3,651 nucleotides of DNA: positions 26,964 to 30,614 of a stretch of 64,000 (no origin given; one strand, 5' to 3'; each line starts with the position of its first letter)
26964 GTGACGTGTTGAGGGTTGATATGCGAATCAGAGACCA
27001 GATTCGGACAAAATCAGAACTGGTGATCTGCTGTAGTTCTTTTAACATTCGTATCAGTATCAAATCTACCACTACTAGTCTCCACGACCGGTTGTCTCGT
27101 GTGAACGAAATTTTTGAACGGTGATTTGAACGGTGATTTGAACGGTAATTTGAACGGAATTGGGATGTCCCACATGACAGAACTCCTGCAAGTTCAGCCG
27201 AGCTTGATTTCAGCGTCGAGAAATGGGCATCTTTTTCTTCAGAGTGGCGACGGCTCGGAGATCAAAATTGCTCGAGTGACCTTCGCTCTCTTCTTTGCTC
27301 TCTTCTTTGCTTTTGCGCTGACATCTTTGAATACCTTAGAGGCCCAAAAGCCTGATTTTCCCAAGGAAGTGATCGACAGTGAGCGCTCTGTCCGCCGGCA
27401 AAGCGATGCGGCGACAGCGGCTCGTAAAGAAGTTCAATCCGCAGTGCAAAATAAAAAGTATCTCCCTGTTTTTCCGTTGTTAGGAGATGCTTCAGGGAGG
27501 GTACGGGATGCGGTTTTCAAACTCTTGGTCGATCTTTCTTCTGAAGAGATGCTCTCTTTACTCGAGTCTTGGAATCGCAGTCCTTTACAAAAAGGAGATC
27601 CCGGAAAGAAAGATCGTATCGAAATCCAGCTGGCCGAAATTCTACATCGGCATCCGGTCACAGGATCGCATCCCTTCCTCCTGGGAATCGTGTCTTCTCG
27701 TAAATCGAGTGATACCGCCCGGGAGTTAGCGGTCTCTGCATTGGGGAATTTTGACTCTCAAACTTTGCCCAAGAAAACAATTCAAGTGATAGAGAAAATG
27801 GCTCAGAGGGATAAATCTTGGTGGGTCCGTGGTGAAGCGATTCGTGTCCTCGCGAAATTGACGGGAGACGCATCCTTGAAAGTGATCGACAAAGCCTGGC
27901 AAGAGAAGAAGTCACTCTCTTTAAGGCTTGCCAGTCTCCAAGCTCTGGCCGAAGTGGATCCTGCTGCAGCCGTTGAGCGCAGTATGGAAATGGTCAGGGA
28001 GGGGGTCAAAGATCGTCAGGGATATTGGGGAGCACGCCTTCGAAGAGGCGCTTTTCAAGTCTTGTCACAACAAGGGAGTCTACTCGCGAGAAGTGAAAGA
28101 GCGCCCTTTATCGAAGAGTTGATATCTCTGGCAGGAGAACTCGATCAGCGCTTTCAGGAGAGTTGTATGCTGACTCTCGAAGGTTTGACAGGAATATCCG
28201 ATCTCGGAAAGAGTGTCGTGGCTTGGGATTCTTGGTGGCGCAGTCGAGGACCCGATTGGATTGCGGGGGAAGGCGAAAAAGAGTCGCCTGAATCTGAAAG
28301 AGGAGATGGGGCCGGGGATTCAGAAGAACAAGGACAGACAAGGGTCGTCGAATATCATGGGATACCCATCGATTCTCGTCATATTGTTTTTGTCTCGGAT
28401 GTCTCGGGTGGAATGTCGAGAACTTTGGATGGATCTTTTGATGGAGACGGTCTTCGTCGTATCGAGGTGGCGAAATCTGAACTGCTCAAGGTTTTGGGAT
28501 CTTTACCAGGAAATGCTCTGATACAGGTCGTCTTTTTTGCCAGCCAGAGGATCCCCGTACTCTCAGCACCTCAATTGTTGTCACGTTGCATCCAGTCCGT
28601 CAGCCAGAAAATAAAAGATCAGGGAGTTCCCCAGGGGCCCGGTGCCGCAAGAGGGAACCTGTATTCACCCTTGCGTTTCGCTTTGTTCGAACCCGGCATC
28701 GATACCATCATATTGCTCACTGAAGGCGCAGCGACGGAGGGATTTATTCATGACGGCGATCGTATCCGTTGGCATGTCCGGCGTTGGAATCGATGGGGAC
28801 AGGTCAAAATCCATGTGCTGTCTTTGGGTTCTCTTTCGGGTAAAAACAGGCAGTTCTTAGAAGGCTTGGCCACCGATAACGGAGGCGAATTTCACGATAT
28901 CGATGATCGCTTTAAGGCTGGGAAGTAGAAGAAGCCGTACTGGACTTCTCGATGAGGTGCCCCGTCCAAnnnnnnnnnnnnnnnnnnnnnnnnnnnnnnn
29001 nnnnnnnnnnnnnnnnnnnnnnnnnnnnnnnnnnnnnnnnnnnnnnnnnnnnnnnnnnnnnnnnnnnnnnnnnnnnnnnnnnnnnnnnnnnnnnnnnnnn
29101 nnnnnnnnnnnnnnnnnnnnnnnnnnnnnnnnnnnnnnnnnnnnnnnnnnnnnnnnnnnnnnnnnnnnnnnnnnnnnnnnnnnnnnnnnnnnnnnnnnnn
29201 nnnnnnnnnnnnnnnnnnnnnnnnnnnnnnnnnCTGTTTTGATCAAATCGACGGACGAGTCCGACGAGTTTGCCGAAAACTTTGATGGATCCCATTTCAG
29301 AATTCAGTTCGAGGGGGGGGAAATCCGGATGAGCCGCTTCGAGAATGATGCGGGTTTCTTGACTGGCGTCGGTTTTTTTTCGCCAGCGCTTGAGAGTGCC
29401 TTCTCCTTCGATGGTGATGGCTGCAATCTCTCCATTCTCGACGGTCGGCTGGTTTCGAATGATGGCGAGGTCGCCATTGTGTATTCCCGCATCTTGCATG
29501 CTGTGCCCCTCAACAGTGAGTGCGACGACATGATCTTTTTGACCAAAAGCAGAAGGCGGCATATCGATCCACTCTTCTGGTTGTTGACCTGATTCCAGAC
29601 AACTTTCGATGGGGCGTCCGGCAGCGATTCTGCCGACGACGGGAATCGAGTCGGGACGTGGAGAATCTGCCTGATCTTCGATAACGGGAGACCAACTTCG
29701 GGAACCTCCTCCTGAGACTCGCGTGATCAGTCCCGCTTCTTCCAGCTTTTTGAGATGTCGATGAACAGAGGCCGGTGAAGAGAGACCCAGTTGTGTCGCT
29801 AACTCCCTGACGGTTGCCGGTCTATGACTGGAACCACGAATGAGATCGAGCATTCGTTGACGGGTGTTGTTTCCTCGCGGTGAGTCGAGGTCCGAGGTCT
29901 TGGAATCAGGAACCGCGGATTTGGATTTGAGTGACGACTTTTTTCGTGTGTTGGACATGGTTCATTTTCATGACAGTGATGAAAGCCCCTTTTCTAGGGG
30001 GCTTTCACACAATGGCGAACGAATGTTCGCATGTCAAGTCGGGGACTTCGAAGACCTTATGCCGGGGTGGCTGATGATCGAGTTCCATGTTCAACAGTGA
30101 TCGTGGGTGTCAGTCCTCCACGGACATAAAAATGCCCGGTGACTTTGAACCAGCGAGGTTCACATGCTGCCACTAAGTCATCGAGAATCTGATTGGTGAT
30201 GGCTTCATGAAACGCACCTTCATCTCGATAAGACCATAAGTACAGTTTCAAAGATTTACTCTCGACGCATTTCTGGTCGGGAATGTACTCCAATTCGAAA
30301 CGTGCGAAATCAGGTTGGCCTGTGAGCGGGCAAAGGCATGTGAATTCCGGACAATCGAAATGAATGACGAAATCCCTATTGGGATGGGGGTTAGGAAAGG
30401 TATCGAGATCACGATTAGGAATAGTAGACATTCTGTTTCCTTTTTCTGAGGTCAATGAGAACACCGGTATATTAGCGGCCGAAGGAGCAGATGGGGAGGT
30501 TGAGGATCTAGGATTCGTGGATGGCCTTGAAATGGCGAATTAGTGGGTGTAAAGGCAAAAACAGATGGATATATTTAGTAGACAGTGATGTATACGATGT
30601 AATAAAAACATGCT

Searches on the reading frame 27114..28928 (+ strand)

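Call 83: search_protein_families(library=pfam, proteins=[window:27114-28928:+], max_evalue=0.00001)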
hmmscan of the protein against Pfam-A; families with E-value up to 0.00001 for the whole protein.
window:27114-28928:+ (604 aa): 1 family
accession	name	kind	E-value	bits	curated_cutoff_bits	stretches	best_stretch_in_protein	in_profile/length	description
PF13646.12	HEAT_2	-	7.3e-11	42.6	27.7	1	196-279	10-88/88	HEAT repeats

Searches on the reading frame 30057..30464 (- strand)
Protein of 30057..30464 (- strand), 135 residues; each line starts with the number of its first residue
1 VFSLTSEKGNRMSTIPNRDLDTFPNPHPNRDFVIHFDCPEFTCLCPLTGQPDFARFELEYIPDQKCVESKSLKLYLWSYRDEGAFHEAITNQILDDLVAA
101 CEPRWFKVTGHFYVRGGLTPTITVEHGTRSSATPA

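Call 56: search_protein_families(library=pfam, proteins=[window:30057-30464:-], max_evalue=0.01)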
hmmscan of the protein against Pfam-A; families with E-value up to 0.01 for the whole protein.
window:30057-30464:- (135 aa): 2 families
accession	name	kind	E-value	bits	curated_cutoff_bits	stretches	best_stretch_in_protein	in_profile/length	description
PF14489.11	QueF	-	1e-33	115.8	27.3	1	51-129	1-79/81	QueF-like protein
PF14819.11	QueF_N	-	0.00031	21.5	25.6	1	49-101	49-103/111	Nitrile reductase, 7-cyano-7-deazaguanine-reductase N-term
